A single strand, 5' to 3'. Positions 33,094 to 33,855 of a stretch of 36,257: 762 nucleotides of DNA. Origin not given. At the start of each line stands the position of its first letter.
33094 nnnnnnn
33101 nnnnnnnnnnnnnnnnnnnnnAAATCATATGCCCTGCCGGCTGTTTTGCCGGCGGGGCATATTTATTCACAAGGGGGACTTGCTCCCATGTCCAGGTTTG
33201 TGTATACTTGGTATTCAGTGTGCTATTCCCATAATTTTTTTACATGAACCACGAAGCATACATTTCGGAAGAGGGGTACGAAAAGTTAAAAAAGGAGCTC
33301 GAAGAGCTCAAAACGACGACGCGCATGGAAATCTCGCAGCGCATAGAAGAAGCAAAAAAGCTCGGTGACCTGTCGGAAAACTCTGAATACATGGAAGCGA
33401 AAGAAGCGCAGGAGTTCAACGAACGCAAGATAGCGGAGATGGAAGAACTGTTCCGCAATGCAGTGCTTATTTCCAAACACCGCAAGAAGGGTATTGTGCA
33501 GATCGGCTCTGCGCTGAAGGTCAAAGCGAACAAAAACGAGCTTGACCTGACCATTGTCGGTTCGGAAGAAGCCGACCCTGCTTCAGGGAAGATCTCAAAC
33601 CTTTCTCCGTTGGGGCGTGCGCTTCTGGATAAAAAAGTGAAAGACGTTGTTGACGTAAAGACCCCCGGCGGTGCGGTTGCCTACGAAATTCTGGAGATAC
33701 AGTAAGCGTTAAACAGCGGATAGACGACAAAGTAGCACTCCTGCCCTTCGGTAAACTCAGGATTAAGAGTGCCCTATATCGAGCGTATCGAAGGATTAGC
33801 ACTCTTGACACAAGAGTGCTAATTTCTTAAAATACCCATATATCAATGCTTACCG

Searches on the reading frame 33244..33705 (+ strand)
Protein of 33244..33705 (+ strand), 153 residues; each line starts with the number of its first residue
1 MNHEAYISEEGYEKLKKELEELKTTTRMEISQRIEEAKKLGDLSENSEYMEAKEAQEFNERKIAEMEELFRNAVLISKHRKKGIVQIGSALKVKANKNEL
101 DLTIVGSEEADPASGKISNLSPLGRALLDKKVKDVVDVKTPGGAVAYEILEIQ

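Call 9: search_protein_families(library=pfam, proteins=[window:33244-33705:+], max_evalue=0.01)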
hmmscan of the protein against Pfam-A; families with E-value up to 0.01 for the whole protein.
window:33244-33705:+ (153 aa): 2 families
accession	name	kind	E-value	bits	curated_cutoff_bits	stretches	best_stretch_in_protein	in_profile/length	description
PF03449.20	GreA_GreB_N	-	8.6e-24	84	24.5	1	6-74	2-70/71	Transcription elongation factor, N-terminal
PF01272.25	GreA_GreB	-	1.7e-22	79.6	26.9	1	82-152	3-75/77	Transcription elongation factor, GreA/GreB, C-term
